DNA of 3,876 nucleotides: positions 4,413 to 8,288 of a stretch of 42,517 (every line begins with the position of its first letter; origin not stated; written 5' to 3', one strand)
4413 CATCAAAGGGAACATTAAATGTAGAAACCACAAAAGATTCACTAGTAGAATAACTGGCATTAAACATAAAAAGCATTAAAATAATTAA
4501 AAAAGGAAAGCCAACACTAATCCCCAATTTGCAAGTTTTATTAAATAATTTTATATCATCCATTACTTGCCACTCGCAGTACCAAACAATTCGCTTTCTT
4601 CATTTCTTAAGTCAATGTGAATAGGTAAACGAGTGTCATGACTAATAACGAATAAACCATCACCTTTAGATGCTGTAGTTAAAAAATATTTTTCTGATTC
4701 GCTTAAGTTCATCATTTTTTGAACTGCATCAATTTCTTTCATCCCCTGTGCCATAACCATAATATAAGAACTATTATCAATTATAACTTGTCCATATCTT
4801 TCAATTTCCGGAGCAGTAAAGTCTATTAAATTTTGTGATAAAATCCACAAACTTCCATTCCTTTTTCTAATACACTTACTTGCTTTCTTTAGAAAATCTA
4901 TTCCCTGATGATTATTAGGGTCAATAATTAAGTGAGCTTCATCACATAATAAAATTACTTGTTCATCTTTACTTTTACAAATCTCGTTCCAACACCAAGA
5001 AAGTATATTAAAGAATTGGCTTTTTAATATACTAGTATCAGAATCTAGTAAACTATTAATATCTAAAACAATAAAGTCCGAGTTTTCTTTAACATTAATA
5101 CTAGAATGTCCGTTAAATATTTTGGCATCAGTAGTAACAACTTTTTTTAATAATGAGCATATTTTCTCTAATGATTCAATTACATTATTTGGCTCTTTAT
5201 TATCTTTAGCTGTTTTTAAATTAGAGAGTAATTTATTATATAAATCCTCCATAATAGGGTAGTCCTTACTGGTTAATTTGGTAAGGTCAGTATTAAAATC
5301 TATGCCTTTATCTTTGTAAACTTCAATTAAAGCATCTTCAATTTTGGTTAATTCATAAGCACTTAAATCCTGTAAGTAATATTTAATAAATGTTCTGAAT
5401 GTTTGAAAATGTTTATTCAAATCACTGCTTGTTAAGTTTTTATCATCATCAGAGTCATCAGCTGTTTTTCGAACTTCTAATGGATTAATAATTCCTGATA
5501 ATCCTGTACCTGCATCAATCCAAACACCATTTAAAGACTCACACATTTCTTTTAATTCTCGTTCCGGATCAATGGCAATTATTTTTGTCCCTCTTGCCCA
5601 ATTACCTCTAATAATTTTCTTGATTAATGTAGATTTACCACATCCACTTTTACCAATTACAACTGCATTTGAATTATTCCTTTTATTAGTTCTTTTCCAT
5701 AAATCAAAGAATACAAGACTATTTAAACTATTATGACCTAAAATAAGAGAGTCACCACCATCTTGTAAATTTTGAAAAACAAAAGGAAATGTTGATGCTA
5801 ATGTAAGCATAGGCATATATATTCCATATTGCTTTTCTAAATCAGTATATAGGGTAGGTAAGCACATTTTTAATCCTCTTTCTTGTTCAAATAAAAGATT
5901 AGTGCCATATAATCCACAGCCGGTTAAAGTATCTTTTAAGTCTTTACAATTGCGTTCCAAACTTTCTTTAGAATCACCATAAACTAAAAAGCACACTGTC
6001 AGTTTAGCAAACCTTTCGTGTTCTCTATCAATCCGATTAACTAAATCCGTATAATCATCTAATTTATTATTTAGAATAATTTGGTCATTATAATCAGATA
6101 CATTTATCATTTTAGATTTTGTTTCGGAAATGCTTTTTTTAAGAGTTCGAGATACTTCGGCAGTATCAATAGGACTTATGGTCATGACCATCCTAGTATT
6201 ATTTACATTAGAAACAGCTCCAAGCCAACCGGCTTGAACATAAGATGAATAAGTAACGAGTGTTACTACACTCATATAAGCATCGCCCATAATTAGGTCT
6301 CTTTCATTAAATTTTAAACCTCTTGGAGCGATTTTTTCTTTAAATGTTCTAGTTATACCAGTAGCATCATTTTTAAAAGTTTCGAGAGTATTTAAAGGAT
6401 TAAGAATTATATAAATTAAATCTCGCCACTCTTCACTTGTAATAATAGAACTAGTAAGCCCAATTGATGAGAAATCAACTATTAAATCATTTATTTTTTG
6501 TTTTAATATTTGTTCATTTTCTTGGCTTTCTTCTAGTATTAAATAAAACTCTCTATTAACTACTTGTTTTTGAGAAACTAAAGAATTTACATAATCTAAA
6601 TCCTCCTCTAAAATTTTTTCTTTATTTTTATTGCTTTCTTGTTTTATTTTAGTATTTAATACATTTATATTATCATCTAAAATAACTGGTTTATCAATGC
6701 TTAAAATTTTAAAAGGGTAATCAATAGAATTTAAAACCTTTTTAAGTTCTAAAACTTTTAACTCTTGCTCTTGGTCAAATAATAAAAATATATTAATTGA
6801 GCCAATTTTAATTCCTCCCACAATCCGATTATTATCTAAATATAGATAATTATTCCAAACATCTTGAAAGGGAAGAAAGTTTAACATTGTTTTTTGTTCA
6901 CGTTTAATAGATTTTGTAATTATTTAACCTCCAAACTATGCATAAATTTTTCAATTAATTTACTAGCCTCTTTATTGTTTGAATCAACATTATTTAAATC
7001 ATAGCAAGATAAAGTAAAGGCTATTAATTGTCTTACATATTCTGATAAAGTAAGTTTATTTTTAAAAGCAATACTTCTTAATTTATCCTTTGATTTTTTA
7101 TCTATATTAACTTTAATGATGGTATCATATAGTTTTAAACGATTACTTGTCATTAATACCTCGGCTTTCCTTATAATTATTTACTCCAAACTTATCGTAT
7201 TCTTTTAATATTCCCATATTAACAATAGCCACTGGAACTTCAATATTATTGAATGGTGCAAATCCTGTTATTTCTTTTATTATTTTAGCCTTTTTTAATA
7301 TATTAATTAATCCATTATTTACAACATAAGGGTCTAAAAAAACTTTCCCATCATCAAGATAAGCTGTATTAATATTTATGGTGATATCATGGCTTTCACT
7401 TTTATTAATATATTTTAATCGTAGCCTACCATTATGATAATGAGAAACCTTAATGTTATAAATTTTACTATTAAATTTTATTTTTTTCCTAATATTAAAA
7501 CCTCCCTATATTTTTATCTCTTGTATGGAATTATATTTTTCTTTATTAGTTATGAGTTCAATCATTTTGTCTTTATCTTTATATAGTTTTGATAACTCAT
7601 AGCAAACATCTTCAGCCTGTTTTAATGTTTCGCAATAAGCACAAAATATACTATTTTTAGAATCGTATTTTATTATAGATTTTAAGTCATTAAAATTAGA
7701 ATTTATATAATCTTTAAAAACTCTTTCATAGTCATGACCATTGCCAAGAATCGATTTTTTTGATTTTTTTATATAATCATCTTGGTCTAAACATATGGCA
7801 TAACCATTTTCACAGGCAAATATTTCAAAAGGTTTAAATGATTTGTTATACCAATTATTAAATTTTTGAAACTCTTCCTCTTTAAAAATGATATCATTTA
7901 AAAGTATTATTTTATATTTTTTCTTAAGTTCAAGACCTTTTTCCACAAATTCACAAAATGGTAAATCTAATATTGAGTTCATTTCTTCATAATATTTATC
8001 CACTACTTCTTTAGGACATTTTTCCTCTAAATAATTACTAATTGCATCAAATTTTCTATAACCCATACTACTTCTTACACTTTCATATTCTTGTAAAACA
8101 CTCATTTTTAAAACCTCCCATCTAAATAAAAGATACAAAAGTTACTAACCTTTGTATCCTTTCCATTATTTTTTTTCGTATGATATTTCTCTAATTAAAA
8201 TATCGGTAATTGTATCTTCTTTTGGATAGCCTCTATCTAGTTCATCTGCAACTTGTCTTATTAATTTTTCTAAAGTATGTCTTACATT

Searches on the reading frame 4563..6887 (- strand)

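Call 13: search_protein_families(library=pfam, proteins=[window:4563-6887:-], max_evalue=0.01)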
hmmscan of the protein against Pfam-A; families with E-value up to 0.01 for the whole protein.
window:4563-6887:- (774 aa): 10 families
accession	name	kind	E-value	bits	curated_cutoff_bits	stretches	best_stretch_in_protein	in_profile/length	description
PF19044.6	P-loop_TraG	-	3.7e-17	62.5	25.8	1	399-740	23-346/413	TraG P-loop domain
PF12846.13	AAA_10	-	7.8e-08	32.2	27.5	1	401-690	17-286/362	AAA-like domain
PF01935.23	DUF87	-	5.3e-05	23.9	23.2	1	410-587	28-200/220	Helicase HerA, central domain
PF13401.12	AAA_22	-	0.00011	23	27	0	404-440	4-42/130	AAA domain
PF03193.22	RsgA_GTPase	-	0.00052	20.3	30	0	405-427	106-128/174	RsgA GTPase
PF05673.19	DUF815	-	0.0022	17.6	23.8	1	402-443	50-91/249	Protein of unknown function (DUF815)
PF00005.33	ABC_tran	-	0.006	17.6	25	1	406-431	12-37/137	ABC transporter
PF20720.3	nSTAND3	-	0.0075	16.4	27.2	1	404-449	16-61/155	Novel STAND NTPase 3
PF05729.18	NACHT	-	0.0083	16.4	26.7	0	409-433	4-27/167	NACHT domain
PF25199.1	nSTAND_NTPase5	-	0.0088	16.3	34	0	398-444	34-81/145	Novel STAND NTPase 5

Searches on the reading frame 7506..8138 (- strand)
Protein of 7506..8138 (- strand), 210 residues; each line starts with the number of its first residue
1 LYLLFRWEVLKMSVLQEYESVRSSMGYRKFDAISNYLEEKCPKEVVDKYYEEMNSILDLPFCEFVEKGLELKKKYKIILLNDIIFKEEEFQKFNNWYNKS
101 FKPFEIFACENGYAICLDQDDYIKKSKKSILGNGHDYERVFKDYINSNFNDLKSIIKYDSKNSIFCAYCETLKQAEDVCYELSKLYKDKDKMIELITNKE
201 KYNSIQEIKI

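Call 13: search_protein_families(library=pfam, proteins=[window:7506-8138:-], max_evalue=0.01)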
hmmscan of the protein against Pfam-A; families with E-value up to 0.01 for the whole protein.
window:7506-8138:- (210 aa): 2 families
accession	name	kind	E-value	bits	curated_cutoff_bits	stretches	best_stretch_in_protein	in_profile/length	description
PF15595.11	Imm51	-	4.3e-12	46.3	29.8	1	126-200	29-103/104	Immunity protein 51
PF18451.7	CdiA_C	-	0.0077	16.8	26.6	1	145-208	7-72/81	Contact-dependent growth inhibition CdiA C-terminal domain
